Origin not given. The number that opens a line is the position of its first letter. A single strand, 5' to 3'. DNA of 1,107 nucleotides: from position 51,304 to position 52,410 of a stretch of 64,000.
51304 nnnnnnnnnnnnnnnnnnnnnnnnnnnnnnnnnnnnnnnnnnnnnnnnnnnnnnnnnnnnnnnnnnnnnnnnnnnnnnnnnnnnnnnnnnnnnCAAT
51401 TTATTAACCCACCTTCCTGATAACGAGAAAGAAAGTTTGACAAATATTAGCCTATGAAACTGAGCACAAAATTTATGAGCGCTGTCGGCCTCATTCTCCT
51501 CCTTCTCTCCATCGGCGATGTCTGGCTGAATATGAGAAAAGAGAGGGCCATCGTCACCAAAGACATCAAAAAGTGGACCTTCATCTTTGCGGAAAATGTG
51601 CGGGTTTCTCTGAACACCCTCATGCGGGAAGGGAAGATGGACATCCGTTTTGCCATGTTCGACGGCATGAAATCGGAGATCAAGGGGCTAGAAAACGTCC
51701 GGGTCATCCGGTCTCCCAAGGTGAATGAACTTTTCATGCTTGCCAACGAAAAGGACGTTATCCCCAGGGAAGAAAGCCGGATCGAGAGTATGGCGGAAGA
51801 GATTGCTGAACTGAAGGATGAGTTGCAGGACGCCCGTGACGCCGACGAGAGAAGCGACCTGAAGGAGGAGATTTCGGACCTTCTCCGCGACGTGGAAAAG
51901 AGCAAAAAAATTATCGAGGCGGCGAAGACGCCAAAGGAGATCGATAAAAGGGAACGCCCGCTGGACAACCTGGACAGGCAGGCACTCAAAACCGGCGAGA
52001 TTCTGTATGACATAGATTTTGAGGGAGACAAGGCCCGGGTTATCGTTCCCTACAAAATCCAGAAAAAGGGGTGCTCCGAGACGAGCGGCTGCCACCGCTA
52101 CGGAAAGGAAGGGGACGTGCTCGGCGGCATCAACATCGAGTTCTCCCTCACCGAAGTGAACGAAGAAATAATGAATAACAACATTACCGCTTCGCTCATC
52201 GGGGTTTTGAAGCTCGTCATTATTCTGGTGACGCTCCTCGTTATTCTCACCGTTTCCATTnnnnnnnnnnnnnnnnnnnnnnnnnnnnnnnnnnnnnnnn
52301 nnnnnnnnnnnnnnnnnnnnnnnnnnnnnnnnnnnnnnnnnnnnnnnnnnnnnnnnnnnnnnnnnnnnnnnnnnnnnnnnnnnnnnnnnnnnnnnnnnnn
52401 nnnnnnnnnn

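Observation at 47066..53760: Shared periplasmic heme-c sensor domain in a histidine kinase (CXXCH) and a chemoreceptor (CX5CH variant) flanking the cytochrome genes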

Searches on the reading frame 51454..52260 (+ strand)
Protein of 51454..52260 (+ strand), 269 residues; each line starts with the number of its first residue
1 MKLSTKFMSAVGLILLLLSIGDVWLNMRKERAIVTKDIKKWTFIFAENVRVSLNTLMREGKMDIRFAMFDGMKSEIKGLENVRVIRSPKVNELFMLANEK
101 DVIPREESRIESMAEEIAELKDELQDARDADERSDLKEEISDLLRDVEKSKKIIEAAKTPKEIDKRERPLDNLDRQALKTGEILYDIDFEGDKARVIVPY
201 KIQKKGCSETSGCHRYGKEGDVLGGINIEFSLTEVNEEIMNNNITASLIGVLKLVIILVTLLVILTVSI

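Call 6: search_solved_structures(query=window:51517-52182:+, max_evalue=10, show_alignments=3)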
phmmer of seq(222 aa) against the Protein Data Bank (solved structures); distinct sequences matched with E-value up to 10: 2.
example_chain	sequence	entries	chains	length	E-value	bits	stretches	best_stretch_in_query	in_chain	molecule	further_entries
5wd8_A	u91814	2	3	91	0.33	14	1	49-106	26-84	Lem22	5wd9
3dl8_E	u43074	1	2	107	0.65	13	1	28-100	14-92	Protein-export membrane protein secG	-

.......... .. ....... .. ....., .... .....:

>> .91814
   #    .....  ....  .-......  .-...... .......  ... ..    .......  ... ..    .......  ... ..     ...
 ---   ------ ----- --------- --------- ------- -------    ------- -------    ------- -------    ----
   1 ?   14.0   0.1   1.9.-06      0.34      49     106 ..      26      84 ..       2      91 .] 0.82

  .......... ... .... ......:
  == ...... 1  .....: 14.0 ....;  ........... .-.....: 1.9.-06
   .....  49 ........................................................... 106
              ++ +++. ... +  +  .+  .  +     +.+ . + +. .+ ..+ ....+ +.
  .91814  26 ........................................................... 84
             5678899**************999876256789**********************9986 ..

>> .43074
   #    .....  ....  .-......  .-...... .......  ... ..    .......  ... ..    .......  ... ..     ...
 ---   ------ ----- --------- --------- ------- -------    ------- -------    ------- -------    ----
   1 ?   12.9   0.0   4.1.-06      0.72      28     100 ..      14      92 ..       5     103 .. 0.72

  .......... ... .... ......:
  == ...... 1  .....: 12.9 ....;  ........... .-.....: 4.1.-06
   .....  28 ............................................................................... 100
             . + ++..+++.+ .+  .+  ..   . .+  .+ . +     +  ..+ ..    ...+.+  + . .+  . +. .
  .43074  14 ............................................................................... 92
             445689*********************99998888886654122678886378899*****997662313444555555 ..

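Call 7: find_homologous_proteins(query=window:51454-52260:+, max_evalue=0.001)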
Query seq(269 aa) (269 aa): 4 proteins with E <= 0.001 among 2362 candidates.
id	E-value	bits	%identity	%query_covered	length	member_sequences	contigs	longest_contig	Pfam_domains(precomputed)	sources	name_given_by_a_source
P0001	4.7e-80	287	54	100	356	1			PF00672.31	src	-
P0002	1.0e-73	266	50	96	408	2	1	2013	PF00672.31,PF00512.32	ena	-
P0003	1.8e-66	242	44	98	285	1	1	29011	-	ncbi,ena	-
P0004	2.3e-59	219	49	82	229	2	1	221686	-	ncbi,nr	ncbi:MAG: hypothetical protein HS130_03880 [Deltaproteobacteria bacterium]|nr:hypothetical protein [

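Call 23: search_protein_representatives(alignment_id=A3)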
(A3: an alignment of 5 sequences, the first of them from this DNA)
Query: 5 sequences, 220 profile positions. Proteins with E-value up to 0.001 (for the whole library): 173; up to 1e-10: 40; up to 1e-30: 25. The best 150 are listed.
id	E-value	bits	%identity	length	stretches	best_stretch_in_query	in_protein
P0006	2.8e-105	367.0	-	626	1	1-220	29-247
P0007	8.3e-94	329.5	-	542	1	1-218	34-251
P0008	3.9e-92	324.0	-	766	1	1-219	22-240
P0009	1.7e-91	321.9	-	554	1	1-220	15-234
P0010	1.8e-88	312.0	-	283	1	1-219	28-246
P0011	1.9e-88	312.0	-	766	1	1-220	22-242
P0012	3.7e-82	291.4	-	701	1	1-219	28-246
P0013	3.0e-81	288.4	-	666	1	1-220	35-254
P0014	4.2e-77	274.9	-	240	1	41-220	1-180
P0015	7.6e-74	264.2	-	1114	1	1-220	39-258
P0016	5.7e-70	251.5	-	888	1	1-219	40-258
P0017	3.9e-69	248.8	-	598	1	1-219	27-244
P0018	8.3e-69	247.8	-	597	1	1-219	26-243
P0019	1.9e-68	246.6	-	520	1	2-219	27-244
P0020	4.3e-68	245.4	-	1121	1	1-219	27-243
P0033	1.7e-15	73.4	-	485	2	142-212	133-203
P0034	6.9e-15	71.5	-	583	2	145-219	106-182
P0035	5.2e-14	68.6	-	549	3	144-214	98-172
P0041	1.3e-11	60.8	-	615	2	145-215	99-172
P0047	3.4e-10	56.1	-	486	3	144-219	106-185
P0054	3.5e-09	52.8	-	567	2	146-218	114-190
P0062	2.2e-08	50.2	-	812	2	144-219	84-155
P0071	7.5e-08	48.5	-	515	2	145-212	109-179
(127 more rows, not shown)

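Call 25: predict_structure(alignment_id=A3)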
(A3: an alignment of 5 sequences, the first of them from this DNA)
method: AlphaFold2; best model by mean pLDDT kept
length: 222 residues; sequences in the alignment: 5
mean_pLDDT: 86.6   pTM: 0.71
mean pLDDT of the five models: 86.6, 85.2, 85.1, 82.9, 82.2
residues with pLDDT >= 90: 101; 70-90: 103; 50-70: 17; < 50: 1
segments of 3 or more residues with pLDDT < 50: none
pLDDT, mean of each block of 10 residues (from residue 1): 69 83 84 79 87 88 89 89 96 97 95 96 97 89 87 93 88 90 59 79 91 85 62
secondary structure, 60 per line:
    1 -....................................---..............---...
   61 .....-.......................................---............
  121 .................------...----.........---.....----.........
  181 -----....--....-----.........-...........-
elements in order: H2-37 H41-54 E58-65 H67-105 H109-137 H151-159 E163-167 E172-180 H186-189 H192-195 E201-209 H211-221

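Call 26: search_protein_families(library=pfam, proteins=[P0006, P0008, P0034, P0035, P0041, P0047, P0054, P0062, P0071, P0033], max_evalue=0.01)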
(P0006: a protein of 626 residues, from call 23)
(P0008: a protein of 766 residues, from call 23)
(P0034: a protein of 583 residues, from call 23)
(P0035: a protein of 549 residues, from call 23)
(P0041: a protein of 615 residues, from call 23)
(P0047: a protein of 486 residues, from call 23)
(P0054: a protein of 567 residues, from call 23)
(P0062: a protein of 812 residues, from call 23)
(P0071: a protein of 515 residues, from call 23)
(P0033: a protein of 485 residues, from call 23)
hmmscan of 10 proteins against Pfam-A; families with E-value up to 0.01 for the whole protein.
P0006 (626 aa): 2 families
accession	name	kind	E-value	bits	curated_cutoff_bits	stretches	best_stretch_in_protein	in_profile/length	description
PF00015.26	MCPsignal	-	3.4e-47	160.9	34.6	1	383-566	2-171/172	Methyl-accepting chemotaxis protein (MCP) signalling domain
PF00672.30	HAMP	-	7.2e-11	42.7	25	1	273-317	6-50/53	HAMP domain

P0008 (766 aa): 4 families
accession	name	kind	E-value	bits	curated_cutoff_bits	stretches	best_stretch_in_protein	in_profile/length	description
PF00015.26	MCPsignal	-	1.2e-35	123.4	34.6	1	479-645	3-169/172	Methyl-accepting chemotaxis protein (MCP) signalling domain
PF00672.30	HAMP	-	7.4e-09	36.3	25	1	267-310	6-47/53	HAMP domain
PF01601.21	CoV_S2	-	0.0026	16.9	40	1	299-403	207-311/521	Coronavirus spike glycoprotein S2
PF20155.4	TMP_3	-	0.0071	16.5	41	1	382-452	11-81/192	Tape measure protein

P0034 (583 aa): 2 families
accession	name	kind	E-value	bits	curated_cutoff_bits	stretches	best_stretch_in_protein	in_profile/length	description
PF00015.26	MCPsignal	-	6.8e-51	173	34.6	1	359-504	26-171/172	Methyl-accepting chemotaxis protein (MCP) signalling domain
PF00672.30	HAMP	-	2.7e-11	44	25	1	208-258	5-53/53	HAMP domain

P0035 (549 aa): 15 families
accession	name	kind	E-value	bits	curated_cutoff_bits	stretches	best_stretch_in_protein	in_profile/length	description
PF00015.26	MCPsignal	-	5.5e-33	114.7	34.6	1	362-474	6-122/172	Methyl-accepting chemotaxis protein (MCP) signalling domain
PF00672.30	HAMP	-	2.3e-15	57.1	25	2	208-249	11-52/53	HAMP domain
PF06103.16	DUF948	-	7.5e-11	42.5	37.2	1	281-350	19-88/89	Bacterial protein of unknown function (DUF948)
PF18947.5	HAMP_2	-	4.1e-06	27.1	24.3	1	241-294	13-66/67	HAMP domain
PF06013.18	WXG100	-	4.5e-06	27.3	27.3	1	428-509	4-83/86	Proteins of 100 residues with WXG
PF07889.17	DUF1664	-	9.8e-05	22.8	34.6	1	316-398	37-120/124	Protein of unknown function (DUF1664)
PF05478.16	Prominin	-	0.00016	20.4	34.3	1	230-476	174-413/799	Prominin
PF06009.19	Laminin_II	-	0.00064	20.2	33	0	283-365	12-94/138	Laminin Domain II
PF06160.17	EzrA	-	0.00069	18.5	39.6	0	207-389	228-403/557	Septation ring formation regulator, EzrA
PF04513.17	Baculo_PEP_C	-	0.0007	20.1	38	0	317-432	17-133/140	Baculovirus polyhedron envelope protein, PEP, C terminus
PF10157.14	BORCS6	-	0.0011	19.5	35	0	267-342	26-100/101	BLOC-1-related complex sub-unit 6 C-terminal helix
PF05335.18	DUF745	-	0.0011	19.2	33.3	0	283-390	50-157/183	Protein of unknown function (DUF745)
PF02601.20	Exonuc_VII_L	-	0.0012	18.9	35.9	0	289-430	141-283/315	Exonuclease VII, large subunit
PF11887.13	Mce4_CUP1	-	0.0018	18.3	32.6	0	278-354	58-137/222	Cholesterol uptake porter CUP1 of Mce4, putative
PF10824.14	T7SS_ESX_EspC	-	0.0071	17.2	23.5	0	427-456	6-35/100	Excreted virulence factor EspC, type VII ESX diderm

P0041 (615 aa): 2 families
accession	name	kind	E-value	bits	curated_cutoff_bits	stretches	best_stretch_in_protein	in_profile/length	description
PF00990.26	GGDEF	-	2.3e-45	154.7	23.8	1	442-598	3-161/161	Diguanylate cyclase, GGDEF domain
PF24898.2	GGDEF_GdpP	-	0.00034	21.3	30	1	480-606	4-123/126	Cyclic-di-AMP phosphodiesterase GdpP-like, GGDEF domain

P0047 (486 aa): 1 family
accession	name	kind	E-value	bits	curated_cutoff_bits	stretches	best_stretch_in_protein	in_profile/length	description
PF00015.26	MCPsignal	-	2.1e-45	155.1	34.6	1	285-437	6-172/172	Methyl-accepting chemotaxis protein (MCP) signalling domain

P0054 (567 aa): 2 families
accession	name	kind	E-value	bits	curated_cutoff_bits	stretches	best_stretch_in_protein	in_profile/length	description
PF00015.26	MCPsignal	-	5.5e-49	166.8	34.6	1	364-519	3-172/172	Methyl-accepting chemotaxis protein (MCP) signalling domain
PF00672.30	HAMP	-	2.4e-08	34.6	25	1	221-264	9-52/53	HAMP domain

P0062 (812 aa): 10 families
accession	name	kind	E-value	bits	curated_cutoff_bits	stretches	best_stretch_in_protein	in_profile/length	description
PF02518.31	HATPase_c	-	1.9e-27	96.3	26.4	1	697-807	1-110/111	Histidine kinase-, DNA gyrase B-, and HSP90-like ATPase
PF00989.32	PAS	-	1.1e-19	71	22.6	1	237-348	3-113/113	PAS fold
PF13426.13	PAS_9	-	1.3e-17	64.4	27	1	247-350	3-103/103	PAS domain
PF00512.31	HisKA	-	9.9e-17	61.2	26.9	1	570-651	2-66/66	His Kinase A (phospho-acceptor) domain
PF08448.16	PAS_4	-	4.6e-15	56.2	23.1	1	243-352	3-109/110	PAS fold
PF13188.13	PAS_8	-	1.5e-11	44.2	21.8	1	240-285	6-52/65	PAS domain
PF00672.30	HAMP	-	3.2e-10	40.6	25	1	177-223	1-47/53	HAMP domain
PF24820.1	Diguanyl_cycl_sensor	-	1.2e-06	28.8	28.1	1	241-332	2-97/109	Diguanylate cyclase-like sensor domain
PF08447.18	PAS_3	-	2.2e-06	28.3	25.6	1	259-343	3-87/89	PAS fold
PF12860.13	PAS_7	-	2.6e-05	24.7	27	1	243-356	3-115/115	PAS fold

P0071 (515 aa): 17 families
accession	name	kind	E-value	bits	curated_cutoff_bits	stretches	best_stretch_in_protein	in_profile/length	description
PF00015.26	MCPsignal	-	2.7e-35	122.2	34.6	1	324-493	1-170/172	Methyl-accepting chemotaxis protein (MCP) signalling domain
PF00672.30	HAMP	-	4.7e-12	46.5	25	1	208-262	1-53/53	HAMP domain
PF06008.19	Laminin_I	-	4.5e-08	33.6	34.6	2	398-509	12-116/259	Laminin Domain I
PF04108.17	ATG17_like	-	5.7e-07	29.8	43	1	243-372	132-277/355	Autophagy protein ATG17-like domain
PF06009.19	Laminin_II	-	4.8e-06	27.1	33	1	302-417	8-109/138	Laminin Domain II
PF06103.16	DUF948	-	6.6e-06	26.7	37.2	0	302-368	24-87/89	Bacterial protein of unknown function (DUF948)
PF10157.14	BORCS6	-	6.6e-06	26.7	35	0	301-371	18-89/101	BLOC-1-related complex sub-unit 6 C-terminal helix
PF20155.4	TMP_3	-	0.00011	22.5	41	0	406-500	5-106/192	Tape measure protein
PF02646.22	RmuC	-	0.00016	21.3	26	0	298-361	220-281/291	RmuC family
PF10824.14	T7SS_ESX_EspC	-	0.00053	20.8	23.5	0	432-509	2-77/100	Excreted virulence factor EspC, type VII ESX diderm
PF15905.10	HMMR_N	-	0.00065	19.7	30.1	1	243-353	191-304/330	Hyaluronan mediated motility receptor N-terminal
PF04100.18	Vps53_N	-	0.00078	19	26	1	396-479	29-112/372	Vps53, N-terminal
PF10046.14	BLOC1_2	-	0.0038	18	33.4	0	330-375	32-77/96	Biogenesis of lysosome-related organelles complex-1 subunit 2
PF24627.1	PUMA_CC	-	0.0046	17.4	30.1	1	399-469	2-72/74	PUMA coiled-coil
PF07889.17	DUF1664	-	0.0063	17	34.6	1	430-505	45-120/124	Protein of unknown function (DUF1664)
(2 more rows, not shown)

P0033 (485 aa): 3 families
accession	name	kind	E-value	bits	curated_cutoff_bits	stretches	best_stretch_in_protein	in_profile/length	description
PF00512.31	HisKA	-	2.7e-19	69.4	26.9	1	321-384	2-65/66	His Kinase A (phospho-acceptor) domain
PF02518.31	HATPase_c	-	1.4e-08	35.5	26.4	1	432-485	1-50/111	Histidine kinase-, DNA gyrase B-, and HSP90-like ATPase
PF00672.30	HAMP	-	1.8e-08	35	25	1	235-280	4-49/53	HAMP domain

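Call 38: find_related_loci(query=A3, collection=genome_contigs, flank=10000)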
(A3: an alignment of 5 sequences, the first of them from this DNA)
Query A3 (222 aa) in genome_contigs; peptide patterns used: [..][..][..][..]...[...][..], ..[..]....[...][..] (x = any residue, [..] = any of these).
51 stretches matched a pattern; 20 encode a relative of the query (tblastn E <= 1e-3); 20 distinct loci.
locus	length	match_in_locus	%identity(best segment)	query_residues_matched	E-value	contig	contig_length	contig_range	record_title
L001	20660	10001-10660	62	1-222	7e-94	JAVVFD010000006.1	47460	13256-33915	MAG: bacterium isolate TamC13-38 NODE_6_length_47460_cov_4.787498, whole genome shotgun sequence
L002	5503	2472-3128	55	1-222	9e-78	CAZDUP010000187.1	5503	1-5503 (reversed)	MAG TPA_asm: uncultured Thermodesulfobacteriota bacterium isolate SRP239054_co1_42 genome assembly, contig: NODE_13190_l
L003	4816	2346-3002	56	1-222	2e-77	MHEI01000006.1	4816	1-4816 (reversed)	MAG: Nitrospirae bacterium RBG_16_43_11 RBG_16_scaffold_108006, whole genome shotgun sequence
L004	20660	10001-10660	50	1-222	3e-70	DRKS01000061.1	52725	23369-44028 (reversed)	MAG TPA_asm: Sedimenticola sp. isolate HyVt-446 HyVt-446_k145_435169, whole genome shotgun sequence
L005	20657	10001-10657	51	1-222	8e-69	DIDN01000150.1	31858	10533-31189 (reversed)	MAG TPA_asm: Deltaproteobacteria bacterium UBA5799 UBA5799_contig_368, whole genome shotgun sequence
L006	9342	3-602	53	21-222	4e-68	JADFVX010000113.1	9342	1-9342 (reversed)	MAG: Proteobacteria bacterium isolate C1.bin.36 k83_3779289, whole genome shotgun sequence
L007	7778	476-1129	50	1-222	7e-68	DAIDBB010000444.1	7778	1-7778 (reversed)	MAG TPA_asm: bacterium isolate clean1855 k141_339471, whole genome shotgun sequence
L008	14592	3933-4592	47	1-222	4e-66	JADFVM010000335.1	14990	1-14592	MAG: Proteobacteria bacterium isolate C1.bin.17 k83_4403629, whole genome shotgun sequence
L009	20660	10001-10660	48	1-222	4e-65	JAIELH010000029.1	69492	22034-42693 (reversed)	MAG: Gallionellaceae bacterium isolate co.spades.CONCOCT.1kb_039 c_000000000079, whole genome shotgun sequence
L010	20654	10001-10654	48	1-221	4e-64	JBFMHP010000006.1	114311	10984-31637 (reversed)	MAG: Pseudomonadota bacterium isolate MAG326 MAG326_6, whole genome shotgun sequence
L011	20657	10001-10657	49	1-221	2e-63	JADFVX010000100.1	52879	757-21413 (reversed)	MAG: Proteobacteria bacterium isolate C1.bin.36 k83_3152408, whole genome shotgun sequence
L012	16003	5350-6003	48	1-221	5e-63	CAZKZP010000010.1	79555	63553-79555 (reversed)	MAG TPA_asm: uncultured Chromatiales bacterium isolate SRP124282_co10_80 genome assembly, contig: NODE_13_length_79555_c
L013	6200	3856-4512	50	1-222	2e-62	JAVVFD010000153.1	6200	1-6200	MAG: bacterium isolate TamC13-38 NODE_153_length_6200_cov_5.009146, whole genome shotgun sequence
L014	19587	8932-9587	51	1-222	1e-62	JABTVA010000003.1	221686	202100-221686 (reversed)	MAG: Deltaproteobacteria bacterium isolate H5_GWC seq003, whole genome shotgun sequence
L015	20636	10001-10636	48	7-221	1e-61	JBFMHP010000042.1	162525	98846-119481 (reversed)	MAG: Pseudomonadota bacterium isolate MAG326 MAG326_42, whole genome shotgun sequence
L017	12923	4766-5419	43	2-221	2e-59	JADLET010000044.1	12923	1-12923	MAG: Gammaproteobacteria bacterium isolate SJ336 c_000000458119, whole genome shotgun sequence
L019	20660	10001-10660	45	1-222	1e-58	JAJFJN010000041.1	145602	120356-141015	MAG: Gammaproteobacteria bacterium isolate OFTM226 OFTM226_40, whole genome shotgun sequence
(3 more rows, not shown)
